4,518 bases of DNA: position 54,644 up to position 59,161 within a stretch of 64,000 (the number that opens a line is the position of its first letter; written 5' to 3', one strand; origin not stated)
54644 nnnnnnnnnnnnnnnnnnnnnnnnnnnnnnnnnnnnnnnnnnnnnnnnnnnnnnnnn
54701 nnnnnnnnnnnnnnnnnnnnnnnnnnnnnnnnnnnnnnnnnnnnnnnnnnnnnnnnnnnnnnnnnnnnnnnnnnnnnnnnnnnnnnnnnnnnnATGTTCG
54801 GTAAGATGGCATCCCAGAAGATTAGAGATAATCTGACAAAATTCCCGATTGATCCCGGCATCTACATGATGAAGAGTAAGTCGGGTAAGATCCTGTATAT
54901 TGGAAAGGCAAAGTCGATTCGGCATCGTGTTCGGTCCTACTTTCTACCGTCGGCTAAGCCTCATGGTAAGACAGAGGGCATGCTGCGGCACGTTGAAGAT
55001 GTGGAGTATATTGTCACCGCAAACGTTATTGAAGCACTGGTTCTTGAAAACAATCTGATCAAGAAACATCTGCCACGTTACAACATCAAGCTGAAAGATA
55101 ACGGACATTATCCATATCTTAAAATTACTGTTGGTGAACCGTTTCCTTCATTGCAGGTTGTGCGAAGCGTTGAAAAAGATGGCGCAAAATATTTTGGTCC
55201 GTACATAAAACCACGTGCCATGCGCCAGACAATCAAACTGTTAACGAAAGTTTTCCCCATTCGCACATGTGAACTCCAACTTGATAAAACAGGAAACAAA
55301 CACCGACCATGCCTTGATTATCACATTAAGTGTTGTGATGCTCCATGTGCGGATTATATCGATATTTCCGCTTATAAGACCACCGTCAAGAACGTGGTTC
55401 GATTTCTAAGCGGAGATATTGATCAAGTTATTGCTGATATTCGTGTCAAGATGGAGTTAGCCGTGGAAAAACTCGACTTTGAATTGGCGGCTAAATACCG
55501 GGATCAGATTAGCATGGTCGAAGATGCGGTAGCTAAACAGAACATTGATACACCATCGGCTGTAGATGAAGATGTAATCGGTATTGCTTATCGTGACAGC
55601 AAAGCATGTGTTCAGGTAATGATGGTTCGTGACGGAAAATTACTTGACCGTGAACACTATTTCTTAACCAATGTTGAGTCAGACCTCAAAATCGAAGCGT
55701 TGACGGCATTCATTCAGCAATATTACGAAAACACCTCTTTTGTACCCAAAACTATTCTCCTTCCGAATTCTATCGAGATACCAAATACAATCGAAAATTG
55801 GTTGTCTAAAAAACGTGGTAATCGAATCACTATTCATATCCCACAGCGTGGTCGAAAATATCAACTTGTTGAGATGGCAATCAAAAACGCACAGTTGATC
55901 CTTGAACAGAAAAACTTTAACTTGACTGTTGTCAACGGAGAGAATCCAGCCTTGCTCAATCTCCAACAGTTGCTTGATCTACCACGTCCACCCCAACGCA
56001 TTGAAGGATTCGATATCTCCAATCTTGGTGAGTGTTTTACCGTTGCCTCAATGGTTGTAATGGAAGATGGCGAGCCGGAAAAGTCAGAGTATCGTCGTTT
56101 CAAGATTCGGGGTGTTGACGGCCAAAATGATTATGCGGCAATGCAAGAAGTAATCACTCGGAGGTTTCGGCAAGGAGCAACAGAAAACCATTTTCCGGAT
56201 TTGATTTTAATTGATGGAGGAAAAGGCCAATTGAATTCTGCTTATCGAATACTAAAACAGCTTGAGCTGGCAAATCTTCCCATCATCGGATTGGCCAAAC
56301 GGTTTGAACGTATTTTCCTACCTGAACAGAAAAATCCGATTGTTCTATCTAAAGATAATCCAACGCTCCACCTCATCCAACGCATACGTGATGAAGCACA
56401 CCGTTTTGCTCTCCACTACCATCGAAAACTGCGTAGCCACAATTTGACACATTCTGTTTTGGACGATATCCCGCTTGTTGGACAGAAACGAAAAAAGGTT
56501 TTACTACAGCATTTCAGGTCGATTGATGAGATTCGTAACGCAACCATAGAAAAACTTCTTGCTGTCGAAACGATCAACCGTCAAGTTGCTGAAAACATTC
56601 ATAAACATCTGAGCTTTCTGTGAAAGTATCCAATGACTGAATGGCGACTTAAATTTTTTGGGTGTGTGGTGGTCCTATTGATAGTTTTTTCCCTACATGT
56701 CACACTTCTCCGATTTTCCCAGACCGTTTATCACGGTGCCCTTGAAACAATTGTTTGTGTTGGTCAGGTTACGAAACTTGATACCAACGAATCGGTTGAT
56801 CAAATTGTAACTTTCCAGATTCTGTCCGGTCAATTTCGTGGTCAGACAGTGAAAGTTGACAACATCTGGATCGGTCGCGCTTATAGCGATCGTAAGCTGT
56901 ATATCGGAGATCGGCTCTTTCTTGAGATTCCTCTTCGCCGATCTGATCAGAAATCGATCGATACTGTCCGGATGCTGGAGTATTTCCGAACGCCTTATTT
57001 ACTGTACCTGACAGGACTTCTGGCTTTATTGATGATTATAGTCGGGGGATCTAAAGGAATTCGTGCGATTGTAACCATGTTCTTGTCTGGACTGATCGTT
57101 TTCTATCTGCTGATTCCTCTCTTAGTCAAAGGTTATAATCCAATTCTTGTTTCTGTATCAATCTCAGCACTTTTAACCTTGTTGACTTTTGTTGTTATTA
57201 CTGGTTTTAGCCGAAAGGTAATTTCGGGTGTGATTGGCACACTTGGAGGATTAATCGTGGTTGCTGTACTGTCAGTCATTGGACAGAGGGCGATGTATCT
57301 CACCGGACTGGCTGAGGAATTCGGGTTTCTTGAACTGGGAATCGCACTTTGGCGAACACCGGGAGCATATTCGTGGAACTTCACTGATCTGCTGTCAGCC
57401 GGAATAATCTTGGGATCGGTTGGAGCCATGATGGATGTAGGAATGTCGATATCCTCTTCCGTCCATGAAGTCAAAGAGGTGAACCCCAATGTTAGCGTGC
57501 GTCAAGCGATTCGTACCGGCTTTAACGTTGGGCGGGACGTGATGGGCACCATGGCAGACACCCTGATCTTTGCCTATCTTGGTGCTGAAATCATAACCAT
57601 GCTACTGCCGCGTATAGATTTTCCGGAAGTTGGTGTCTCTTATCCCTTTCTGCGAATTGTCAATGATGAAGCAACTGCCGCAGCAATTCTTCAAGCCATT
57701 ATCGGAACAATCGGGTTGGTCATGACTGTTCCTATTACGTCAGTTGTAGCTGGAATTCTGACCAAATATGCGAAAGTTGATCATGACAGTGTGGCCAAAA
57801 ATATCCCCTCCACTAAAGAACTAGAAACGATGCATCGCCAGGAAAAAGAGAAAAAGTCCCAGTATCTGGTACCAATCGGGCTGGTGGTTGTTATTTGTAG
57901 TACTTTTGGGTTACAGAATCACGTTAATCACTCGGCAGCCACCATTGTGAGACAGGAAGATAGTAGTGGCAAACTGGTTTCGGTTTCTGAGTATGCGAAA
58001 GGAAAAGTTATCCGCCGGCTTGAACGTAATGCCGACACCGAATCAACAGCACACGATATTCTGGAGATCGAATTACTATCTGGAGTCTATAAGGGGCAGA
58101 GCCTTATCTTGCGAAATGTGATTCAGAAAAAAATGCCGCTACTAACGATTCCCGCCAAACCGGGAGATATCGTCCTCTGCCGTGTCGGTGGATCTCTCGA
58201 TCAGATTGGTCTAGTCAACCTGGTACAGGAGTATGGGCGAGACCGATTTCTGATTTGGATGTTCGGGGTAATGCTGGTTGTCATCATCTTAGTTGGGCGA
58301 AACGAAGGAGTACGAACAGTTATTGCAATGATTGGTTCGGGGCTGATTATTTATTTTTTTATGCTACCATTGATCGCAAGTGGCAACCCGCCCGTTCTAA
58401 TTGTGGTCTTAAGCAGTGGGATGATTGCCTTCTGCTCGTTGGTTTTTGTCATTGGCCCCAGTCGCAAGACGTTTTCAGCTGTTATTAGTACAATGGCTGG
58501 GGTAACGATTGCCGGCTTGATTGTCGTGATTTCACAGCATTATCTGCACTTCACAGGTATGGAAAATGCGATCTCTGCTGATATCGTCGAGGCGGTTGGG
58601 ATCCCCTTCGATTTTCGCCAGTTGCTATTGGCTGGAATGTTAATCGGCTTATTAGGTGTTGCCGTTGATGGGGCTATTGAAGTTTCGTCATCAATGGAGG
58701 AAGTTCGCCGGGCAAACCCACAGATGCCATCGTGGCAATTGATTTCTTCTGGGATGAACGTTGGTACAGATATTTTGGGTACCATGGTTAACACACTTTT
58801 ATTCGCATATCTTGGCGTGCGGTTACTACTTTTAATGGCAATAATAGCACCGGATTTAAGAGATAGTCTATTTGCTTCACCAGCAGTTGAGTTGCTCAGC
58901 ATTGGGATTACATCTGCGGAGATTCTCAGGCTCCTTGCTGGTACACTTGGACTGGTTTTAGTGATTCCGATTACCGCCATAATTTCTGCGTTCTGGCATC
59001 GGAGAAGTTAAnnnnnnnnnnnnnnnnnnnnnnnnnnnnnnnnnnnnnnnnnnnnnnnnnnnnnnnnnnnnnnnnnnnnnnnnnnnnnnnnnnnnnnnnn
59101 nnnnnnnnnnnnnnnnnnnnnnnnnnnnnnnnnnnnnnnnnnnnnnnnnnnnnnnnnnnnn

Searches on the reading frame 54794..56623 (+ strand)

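Call 94: search_protein_families(library=pfam, proteins=[window:54794-56623:+], max_evalue=0.001)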
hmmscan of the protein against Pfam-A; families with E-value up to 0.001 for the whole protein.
window:54794-56623:+ (609 aa): 6 families
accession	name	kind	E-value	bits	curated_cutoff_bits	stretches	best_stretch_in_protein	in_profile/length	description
PF08459.17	UvrC_RNaseH_dom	-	7.1e-57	192.2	22.3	1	391-539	1-158/159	UvrC RNAse H endonuclease domain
PF22920.2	UvrC_RNaseH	-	1.7e-38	131.5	24.3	1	258-373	1-116/116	UvrC Ribonuclease H-like domain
PF01541.30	GIY-YIG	-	6.4e-11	42.8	22.6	1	22-97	3-78/78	GIY-YIG catalytic domain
PF02151.25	UVR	-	1.7e-09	37.5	21.5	1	211-243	2-34/36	UvrB/uvrC motif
PF12826.13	HHH_2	-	3.7e-09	37.1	27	1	559-605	8-54/64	Helix-hairpin-helix motif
PF14520.12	HHH_5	-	2e-06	28.6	27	1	556-606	4-55/57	Helix-hairpin-helix domain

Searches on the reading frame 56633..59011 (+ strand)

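Call 94: search_protein_families(library=pfam, proteins=[window:56633-59011:+], max_evalue=0.001)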
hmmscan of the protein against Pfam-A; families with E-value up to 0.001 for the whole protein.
window:56633-59011:+ (792 aa): 1 family
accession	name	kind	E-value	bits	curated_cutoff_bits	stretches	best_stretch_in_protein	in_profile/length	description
PF07907.16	YibE_F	-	3.7e-124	413.4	27.2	2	123-374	1-240/241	YibE/F-like protein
